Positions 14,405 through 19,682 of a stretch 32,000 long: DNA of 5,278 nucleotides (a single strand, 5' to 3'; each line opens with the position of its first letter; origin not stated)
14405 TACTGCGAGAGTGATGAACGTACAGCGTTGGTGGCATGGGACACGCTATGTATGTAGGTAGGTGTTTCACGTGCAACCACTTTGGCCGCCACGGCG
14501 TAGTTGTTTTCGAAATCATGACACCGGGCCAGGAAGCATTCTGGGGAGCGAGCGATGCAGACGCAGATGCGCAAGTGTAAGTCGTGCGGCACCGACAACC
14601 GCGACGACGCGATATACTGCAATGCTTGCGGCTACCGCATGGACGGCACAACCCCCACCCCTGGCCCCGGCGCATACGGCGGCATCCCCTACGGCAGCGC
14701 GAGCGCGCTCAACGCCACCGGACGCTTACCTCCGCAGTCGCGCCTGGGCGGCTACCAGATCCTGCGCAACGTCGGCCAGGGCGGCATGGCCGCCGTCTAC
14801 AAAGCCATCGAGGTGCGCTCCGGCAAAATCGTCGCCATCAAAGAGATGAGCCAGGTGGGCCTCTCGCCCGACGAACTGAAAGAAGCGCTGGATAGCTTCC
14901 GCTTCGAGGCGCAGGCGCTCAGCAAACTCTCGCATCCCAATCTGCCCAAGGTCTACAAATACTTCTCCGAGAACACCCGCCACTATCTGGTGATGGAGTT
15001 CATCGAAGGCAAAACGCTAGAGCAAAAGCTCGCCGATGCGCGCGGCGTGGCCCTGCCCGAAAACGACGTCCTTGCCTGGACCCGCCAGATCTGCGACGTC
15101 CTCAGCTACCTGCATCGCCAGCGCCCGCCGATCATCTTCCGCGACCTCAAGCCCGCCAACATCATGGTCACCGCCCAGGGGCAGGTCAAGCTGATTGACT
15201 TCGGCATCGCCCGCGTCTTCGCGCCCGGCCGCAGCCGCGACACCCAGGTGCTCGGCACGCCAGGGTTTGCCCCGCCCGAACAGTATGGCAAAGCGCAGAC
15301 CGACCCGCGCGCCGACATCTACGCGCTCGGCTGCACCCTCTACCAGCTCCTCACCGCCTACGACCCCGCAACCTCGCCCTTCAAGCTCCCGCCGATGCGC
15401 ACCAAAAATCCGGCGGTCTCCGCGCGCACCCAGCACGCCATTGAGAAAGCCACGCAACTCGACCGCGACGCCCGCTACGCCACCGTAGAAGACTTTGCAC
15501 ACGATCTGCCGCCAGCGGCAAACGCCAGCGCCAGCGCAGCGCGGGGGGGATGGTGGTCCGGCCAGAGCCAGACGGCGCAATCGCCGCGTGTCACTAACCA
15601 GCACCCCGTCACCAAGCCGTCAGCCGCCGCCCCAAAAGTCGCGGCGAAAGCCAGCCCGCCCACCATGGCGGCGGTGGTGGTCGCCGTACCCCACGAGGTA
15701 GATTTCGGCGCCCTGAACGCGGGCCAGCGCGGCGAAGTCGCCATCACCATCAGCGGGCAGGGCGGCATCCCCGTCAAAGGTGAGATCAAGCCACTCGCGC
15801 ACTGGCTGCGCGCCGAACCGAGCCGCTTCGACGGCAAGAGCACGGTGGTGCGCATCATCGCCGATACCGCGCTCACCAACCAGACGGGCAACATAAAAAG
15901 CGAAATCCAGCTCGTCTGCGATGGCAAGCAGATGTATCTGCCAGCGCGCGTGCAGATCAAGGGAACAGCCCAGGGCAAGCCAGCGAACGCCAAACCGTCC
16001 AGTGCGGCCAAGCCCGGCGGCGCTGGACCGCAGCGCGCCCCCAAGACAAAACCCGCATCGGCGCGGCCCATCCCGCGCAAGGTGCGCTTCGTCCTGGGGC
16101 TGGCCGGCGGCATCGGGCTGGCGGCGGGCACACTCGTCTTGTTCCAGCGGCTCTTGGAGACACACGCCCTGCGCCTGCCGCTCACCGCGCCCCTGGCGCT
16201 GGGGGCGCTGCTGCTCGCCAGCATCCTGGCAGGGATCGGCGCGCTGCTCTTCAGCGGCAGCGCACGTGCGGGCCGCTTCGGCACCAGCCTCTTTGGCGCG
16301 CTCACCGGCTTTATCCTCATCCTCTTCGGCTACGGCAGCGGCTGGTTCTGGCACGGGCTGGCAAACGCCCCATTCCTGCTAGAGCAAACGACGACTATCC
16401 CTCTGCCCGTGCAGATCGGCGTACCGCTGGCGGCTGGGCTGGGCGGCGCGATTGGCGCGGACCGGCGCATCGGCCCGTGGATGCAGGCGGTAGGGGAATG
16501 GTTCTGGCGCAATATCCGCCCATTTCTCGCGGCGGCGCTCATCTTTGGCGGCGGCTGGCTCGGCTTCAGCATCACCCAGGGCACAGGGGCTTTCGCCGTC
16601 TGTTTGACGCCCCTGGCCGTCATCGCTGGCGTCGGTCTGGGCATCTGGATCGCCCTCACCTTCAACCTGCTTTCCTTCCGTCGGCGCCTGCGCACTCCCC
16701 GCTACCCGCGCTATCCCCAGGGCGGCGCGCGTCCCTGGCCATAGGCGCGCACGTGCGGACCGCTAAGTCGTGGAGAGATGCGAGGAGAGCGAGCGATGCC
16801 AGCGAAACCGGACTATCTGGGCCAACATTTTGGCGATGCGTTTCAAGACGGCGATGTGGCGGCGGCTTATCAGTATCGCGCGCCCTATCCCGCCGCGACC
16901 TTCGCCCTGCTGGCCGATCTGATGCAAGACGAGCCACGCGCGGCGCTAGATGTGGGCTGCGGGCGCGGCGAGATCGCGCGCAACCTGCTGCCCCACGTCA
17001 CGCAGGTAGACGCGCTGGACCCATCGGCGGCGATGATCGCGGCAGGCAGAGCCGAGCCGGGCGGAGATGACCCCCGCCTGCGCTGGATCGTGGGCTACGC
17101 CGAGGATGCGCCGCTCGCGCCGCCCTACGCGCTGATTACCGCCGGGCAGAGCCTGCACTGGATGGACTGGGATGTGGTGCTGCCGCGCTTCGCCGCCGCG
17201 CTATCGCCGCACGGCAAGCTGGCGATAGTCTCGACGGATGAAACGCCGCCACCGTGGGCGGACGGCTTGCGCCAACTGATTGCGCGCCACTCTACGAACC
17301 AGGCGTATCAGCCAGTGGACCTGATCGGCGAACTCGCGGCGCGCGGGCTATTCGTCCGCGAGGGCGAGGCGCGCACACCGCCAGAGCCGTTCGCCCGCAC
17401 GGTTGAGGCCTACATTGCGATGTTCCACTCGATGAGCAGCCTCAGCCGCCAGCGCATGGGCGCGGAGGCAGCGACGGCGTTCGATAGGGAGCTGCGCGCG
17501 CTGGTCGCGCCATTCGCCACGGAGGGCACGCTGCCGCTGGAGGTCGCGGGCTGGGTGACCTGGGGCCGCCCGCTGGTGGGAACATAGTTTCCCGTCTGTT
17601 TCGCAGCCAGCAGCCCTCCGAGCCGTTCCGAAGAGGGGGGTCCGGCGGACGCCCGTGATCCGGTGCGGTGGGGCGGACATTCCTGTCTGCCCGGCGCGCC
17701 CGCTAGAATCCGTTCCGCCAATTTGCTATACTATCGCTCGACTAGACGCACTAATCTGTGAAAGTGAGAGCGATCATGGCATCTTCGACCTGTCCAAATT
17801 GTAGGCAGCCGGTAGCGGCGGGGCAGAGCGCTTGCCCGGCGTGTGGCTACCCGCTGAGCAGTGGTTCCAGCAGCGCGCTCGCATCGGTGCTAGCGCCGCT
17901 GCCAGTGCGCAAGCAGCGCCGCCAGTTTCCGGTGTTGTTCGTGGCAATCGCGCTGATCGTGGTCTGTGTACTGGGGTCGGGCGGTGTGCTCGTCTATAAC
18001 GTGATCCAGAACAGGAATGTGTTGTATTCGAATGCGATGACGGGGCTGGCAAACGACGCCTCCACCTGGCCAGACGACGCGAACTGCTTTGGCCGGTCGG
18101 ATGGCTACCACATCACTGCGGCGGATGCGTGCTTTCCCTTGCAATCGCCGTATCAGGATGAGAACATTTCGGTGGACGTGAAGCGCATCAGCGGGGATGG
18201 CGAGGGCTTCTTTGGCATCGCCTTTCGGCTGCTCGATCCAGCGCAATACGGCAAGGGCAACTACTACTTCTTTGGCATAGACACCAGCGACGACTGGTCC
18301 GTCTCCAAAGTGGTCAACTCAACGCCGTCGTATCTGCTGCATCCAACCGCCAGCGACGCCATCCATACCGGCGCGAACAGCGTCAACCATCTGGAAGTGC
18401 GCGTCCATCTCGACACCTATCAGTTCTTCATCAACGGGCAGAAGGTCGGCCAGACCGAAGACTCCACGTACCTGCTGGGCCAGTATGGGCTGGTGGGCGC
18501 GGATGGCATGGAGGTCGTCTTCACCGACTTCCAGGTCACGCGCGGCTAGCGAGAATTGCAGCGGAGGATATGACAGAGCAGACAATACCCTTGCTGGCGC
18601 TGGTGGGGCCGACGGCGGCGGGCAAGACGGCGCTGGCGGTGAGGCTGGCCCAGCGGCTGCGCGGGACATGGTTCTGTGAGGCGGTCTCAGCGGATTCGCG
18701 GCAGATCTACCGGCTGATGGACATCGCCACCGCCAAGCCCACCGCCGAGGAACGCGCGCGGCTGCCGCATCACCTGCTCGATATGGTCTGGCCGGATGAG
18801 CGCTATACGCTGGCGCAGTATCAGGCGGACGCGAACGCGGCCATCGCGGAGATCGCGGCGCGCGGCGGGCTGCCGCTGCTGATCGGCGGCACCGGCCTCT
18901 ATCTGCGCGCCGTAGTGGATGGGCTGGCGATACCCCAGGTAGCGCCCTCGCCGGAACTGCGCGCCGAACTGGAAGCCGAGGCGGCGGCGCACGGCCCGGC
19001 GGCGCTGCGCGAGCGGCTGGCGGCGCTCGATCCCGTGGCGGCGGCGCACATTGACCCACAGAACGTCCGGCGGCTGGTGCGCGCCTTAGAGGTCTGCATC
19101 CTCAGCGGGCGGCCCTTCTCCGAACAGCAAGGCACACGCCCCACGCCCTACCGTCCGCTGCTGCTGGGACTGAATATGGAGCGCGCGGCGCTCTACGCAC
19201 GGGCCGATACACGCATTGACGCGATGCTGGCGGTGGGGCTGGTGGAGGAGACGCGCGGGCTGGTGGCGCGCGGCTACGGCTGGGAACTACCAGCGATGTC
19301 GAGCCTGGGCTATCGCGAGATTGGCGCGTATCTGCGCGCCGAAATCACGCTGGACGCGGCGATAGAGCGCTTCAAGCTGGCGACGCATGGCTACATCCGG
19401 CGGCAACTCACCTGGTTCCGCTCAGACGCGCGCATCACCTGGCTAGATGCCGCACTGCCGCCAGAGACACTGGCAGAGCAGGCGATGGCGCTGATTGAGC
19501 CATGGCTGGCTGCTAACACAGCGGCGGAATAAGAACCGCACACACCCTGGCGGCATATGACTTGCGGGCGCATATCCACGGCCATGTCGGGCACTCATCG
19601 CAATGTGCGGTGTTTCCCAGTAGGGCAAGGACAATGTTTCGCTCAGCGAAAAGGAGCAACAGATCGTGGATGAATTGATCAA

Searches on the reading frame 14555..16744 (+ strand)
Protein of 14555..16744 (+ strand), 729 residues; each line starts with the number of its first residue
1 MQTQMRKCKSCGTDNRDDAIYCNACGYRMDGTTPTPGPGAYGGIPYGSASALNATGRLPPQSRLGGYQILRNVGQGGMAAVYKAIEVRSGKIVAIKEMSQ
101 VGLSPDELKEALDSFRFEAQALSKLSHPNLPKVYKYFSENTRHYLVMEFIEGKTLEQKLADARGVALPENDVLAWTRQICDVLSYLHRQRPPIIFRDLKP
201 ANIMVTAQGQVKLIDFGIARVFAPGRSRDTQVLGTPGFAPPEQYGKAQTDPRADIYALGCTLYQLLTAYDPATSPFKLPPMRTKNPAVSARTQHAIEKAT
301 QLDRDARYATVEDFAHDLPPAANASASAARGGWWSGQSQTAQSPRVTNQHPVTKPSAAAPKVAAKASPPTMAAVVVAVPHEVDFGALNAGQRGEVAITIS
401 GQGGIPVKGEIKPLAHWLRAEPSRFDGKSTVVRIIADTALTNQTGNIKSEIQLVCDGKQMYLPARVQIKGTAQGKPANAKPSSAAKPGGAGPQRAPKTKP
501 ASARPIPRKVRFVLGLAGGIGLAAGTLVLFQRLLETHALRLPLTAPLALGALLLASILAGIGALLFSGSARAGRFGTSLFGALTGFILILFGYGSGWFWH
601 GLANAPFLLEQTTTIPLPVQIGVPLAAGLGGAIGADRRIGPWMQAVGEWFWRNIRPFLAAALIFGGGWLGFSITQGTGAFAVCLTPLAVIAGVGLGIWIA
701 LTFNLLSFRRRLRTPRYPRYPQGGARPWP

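Call 29: search_protein_families(library=pfam, proteins=[window:14555-16744:+], max_evalue=0.001)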
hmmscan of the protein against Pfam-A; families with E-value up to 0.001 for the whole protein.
window:14555-16744:+ (729 aa): 7 families
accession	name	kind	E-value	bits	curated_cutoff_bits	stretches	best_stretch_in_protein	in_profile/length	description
PF00069.31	Pkinase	-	6.3e-49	167.2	31.7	1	67-273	1-198/263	Protein kinase domain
PF07714.23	PK_Tyr_Ser-Thr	-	5.4e-27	95.2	23.1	1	69-268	3-200/258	Protein tyrosine and serine/threonine kinase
PF03109.22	ABC1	-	3.6e-07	30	22.9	1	110-222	113-217/244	ABC1 atypical kinase-like domain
PF01636.29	APH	-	1.8e-06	28.3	23.2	0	108-192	33-113/239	Phosphotransferase enzyme family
PF13240.11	Zn_Ribbon_1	-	1.2e-05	25.3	25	1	7-28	1-22/23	zinc-ribbon domain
PF13248.11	Zn_ribbon_3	-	0.00029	20.6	27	1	4-29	1-26/26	zinc-ribbon domain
PF18984.5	DUF5717_N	-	0.00036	18.9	25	1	387-469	31-113/875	Family of unknown function (DUF5717)N-terminal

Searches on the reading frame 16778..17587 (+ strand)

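Call 29: search_protein_families(library=pfam, proteins=[window:16778-17587:+], max_evalue=0.001)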
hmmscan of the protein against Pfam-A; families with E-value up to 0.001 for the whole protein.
window:16778-17587:+ (269 aa): 4 families
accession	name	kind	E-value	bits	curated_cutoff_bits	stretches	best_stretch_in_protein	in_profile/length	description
PF13649.12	Methyltransf_25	-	5e-13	50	27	1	57-146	2-97/97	Methyltransferase domain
PF08242.18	Methyltransf_12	-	4.6e-11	43.7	30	1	57-148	1-98/98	Methyltransferase domain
PF08241.18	Methyltransf_11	-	1.1e-10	42.4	21.2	1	57-150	1-95/95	Methyltransferase domain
PF13489.12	Methyltransf_23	-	6.4e-10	39.4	27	1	43-190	11-158/164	Methyltransferase domain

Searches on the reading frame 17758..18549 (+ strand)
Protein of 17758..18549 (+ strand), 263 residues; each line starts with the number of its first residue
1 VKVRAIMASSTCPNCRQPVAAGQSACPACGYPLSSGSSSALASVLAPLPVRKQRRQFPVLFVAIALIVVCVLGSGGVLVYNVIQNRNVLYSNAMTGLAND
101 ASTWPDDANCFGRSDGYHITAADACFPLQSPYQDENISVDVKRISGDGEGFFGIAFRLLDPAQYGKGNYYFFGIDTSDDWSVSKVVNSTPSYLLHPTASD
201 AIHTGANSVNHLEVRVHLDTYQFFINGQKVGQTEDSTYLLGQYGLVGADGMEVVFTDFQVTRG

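Call 79: search_protein_families(library=pfam, proteins=[window:17758-18549:+], max_evalue=0.001)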
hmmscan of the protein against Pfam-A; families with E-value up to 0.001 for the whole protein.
window:17758-18549:+ (263 aa): 3 families
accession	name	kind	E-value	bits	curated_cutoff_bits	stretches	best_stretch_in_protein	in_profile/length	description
PF13240.11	Zn_Ribbon_1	-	5.8e-05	23.2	25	1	12-33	2-23/23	zinc-ribbon domain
PF13248.11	Zn_ribbon_3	-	7.9e-05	22.4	27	1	11-33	4-26/26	zinc-ribbon domain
PF12773.13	DZR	-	0.00095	19.7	27.3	0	12-31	1-20/45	Double zinc ribbon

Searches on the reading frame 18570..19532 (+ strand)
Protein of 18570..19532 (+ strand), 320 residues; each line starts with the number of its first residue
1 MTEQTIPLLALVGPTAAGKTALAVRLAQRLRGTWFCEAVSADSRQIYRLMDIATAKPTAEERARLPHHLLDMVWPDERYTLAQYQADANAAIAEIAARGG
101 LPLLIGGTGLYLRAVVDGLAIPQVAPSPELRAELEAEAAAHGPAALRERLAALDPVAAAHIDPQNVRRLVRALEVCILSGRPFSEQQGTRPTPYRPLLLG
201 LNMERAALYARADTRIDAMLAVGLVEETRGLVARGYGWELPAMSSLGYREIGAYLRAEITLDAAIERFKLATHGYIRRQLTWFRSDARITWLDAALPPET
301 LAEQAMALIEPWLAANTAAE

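Call 79: search_protein_families(library=pfam, proteins=[window:18570-19532:+], max_evalue=0.001)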
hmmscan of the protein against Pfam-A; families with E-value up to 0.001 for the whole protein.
window:18570-19532:+ (320 aa): 3 families
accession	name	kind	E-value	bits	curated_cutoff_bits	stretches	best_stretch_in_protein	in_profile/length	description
PF01715.23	IPPT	-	6.4e-85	285.1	23.6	1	45-285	1-242/243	IPP transferase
PF13671.12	AAA_33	-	0.00045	21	27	1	8-105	1-75/143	AAA domain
PF13191.12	AAA_16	-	0.00086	20.3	32.6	0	5-126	23-104/167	AAA ATPase domain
